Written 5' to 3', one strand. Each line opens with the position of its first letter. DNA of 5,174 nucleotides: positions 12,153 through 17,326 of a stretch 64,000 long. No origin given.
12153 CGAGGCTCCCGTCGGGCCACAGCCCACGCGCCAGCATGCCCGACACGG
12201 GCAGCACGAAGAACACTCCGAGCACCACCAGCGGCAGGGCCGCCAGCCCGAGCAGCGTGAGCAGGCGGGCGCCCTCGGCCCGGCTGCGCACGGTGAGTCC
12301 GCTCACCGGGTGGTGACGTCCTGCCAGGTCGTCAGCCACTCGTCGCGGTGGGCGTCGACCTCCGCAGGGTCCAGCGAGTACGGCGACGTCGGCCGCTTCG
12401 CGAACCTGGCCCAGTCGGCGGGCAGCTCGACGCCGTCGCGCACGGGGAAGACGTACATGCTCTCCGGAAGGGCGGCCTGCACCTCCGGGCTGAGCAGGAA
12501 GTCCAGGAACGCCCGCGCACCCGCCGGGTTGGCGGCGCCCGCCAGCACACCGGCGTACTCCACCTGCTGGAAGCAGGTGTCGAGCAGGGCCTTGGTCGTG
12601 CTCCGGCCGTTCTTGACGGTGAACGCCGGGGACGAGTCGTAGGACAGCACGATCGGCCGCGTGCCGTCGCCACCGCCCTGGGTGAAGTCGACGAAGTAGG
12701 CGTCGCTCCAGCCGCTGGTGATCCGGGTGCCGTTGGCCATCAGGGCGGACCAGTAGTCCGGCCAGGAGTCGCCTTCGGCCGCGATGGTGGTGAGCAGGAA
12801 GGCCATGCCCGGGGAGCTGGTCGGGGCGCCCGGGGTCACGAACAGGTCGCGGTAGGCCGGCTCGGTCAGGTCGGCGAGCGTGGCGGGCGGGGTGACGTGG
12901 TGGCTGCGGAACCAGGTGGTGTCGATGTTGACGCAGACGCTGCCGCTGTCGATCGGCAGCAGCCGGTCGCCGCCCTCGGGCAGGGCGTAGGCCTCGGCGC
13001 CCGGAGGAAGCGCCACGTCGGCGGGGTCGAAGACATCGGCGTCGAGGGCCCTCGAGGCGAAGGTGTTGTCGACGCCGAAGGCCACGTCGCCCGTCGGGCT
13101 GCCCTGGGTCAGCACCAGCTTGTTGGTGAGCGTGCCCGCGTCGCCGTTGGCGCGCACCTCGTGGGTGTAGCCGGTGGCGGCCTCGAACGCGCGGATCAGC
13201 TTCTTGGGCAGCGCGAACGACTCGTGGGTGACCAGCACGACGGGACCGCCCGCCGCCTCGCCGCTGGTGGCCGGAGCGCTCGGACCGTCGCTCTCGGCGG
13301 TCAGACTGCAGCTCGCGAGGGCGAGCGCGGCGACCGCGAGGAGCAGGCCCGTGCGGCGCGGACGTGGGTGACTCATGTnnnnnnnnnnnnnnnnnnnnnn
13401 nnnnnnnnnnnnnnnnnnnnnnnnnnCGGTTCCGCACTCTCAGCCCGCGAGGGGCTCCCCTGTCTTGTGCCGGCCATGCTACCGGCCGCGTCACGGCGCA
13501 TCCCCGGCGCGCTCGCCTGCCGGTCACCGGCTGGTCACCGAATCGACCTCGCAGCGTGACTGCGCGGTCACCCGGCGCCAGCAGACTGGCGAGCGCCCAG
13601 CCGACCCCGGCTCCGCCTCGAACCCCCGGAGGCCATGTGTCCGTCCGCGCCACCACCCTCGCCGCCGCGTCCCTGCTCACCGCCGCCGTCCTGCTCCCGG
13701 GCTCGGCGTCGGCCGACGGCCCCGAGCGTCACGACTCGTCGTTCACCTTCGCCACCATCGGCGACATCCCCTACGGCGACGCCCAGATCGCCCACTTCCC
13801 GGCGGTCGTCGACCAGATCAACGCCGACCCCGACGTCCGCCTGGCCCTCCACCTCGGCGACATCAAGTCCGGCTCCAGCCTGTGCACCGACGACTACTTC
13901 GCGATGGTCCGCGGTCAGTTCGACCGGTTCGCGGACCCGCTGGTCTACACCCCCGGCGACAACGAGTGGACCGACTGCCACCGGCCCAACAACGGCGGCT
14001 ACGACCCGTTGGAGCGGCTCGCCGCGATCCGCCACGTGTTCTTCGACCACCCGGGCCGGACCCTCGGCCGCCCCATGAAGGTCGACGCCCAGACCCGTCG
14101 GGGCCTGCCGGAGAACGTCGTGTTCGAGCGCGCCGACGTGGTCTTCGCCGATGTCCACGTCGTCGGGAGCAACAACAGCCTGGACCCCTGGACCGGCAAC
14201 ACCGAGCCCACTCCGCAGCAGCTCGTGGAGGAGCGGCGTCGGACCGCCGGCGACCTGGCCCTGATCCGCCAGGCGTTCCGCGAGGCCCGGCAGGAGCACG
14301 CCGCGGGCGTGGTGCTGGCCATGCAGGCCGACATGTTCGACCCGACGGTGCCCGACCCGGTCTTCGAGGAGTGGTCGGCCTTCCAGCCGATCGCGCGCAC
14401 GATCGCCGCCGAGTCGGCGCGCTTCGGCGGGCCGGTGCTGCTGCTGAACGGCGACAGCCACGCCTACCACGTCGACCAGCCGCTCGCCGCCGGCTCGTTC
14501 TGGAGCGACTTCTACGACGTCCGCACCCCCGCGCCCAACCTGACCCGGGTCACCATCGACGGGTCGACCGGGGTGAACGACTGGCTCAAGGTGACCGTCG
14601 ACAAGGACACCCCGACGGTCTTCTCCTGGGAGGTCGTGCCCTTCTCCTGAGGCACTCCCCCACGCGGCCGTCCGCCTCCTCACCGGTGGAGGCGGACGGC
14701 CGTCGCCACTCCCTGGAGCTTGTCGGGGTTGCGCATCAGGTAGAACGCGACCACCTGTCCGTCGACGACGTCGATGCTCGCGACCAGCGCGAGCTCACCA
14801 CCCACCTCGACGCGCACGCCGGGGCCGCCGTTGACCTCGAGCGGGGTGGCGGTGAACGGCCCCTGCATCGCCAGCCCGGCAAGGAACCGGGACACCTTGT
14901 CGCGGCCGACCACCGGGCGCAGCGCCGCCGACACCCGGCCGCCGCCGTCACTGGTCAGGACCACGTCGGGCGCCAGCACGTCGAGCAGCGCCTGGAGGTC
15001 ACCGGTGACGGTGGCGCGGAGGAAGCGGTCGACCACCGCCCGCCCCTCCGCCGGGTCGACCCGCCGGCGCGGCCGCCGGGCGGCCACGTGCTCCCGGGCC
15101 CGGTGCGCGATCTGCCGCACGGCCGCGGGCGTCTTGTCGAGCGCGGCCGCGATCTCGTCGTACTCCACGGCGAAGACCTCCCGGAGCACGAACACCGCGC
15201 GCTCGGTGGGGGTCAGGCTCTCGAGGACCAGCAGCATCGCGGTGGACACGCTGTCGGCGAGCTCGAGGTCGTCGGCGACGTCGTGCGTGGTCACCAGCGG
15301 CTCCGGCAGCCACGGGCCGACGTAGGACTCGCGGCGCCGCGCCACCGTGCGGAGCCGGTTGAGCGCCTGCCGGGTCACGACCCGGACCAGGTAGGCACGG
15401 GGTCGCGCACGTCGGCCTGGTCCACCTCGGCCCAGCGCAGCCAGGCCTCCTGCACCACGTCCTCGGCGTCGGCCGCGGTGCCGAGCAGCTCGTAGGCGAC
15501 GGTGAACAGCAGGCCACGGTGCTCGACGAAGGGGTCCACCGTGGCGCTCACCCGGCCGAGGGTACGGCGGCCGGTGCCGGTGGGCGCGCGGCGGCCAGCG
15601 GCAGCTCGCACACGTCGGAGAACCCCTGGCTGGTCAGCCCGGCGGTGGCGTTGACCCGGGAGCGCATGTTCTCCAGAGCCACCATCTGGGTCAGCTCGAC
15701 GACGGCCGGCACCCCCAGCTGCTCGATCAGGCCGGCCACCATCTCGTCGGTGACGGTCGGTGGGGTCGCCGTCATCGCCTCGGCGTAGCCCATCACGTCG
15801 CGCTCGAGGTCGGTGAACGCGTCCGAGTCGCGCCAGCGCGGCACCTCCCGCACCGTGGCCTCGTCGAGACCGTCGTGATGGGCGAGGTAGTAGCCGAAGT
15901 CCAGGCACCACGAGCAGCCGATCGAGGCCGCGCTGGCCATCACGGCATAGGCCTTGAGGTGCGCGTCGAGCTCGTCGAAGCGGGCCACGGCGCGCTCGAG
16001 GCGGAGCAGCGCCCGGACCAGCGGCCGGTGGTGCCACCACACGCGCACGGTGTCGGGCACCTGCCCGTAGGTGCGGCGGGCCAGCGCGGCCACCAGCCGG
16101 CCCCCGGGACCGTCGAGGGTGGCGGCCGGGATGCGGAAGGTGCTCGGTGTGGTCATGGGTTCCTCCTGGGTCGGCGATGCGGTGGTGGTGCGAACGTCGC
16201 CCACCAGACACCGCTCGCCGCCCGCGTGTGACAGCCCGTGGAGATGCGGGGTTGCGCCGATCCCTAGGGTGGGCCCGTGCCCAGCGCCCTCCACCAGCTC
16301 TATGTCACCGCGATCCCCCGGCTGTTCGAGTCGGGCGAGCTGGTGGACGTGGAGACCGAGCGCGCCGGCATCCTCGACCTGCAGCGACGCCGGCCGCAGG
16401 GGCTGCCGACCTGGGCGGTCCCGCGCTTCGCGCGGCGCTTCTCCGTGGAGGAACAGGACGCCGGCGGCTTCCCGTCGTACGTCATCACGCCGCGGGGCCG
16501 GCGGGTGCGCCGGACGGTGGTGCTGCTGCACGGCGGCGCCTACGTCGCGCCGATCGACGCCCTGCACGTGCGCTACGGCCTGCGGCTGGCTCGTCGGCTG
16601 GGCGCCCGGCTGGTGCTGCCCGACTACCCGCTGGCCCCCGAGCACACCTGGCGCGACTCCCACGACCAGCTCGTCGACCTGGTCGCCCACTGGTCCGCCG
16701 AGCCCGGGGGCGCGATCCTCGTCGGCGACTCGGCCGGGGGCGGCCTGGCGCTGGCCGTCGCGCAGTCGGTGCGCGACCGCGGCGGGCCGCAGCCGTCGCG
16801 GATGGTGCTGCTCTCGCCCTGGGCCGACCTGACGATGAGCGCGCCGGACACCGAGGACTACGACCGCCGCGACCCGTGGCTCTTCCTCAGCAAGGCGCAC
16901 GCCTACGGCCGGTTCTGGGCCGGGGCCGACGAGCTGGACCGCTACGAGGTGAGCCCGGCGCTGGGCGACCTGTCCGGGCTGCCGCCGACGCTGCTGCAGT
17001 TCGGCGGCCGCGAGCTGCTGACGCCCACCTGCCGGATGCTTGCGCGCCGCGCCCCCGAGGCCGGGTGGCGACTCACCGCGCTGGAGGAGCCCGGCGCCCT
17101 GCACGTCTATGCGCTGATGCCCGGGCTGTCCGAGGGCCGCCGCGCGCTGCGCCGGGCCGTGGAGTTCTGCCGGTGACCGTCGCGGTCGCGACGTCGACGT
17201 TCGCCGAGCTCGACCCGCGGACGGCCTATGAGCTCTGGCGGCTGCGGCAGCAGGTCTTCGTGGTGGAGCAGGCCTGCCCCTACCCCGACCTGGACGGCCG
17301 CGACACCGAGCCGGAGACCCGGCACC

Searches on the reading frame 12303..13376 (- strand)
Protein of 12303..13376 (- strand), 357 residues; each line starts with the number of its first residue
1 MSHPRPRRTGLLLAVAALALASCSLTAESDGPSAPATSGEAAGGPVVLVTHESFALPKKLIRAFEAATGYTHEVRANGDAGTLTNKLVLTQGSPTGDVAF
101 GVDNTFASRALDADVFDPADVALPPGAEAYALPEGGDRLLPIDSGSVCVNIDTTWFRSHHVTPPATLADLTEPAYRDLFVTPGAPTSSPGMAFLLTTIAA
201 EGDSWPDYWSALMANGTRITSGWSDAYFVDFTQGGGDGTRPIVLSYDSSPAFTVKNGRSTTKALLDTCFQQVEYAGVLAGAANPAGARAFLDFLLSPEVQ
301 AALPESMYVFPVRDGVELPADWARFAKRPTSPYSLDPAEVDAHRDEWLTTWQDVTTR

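Call 71: search_protein_families(library=pfam, proteins=[window:12303-13376:-], max_evalue=0.00001)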
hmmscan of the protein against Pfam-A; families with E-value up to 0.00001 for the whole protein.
window:12303-13376:- (357 aa): 4 families
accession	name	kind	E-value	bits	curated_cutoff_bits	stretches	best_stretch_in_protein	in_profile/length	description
PF13416.11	SBP_bac_8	-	3.6e-18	66.8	27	1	59-328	1-277/279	Bacterial extracellular solute-binding protein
PF13343.11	SBP_bac_6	-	1.1e-14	55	24.6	1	97-322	5-230/245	Bacterial extracellular solute-binding protein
PF01547.30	SBP_bac_1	-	8.6e-14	52.7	26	1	57-301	10-307/307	Bacterial extracellular solute-binding protein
PF13531.11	SBP_bac_11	-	8.7e-09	35.9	25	1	58-303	14-221/227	Bacterial extracellular solute-binding protein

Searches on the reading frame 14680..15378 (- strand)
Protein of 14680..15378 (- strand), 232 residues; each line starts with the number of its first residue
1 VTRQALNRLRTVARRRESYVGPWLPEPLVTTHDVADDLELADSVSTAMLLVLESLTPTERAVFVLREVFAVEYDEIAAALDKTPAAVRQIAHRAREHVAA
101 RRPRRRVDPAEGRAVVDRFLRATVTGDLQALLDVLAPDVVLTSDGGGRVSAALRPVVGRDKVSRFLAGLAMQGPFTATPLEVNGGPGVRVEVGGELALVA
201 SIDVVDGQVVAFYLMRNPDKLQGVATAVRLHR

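Call 71: search_protein_families(library=pfam, proteins=[window:14680-15378:-], max_evalue=0.00001)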
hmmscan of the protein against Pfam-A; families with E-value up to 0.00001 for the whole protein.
window:14680-15378:- (232 aa): 3 families
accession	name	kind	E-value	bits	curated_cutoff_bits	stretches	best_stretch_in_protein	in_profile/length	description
PF08281.18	Sigma70_r4_2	-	1.2e-12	47.7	25.7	1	48-97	4-53/54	Sigma-70, region 4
PF04545.22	Sigma70_r4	-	7.7e-08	32.2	24.1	1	51-98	1-48/50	Sigma-70, region 4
PF12680.13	SnoaL_2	-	2.6e-06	28.4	27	0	116-182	1-60/102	SnoaL-like domain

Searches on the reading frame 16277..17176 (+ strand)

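Call 71: search_protein_families(library=pfam, proteins=[window:16277-17176:+], max_evalue=0.00001)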
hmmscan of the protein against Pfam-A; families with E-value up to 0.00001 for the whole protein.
window:16277-17176:+ (299 aa): 1 family
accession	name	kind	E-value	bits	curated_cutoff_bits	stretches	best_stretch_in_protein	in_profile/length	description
PF07859.19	Abhydrolase_3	-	2.4e-36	125.9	25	1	81-279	1-209/210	alpha/beta hydrolase fold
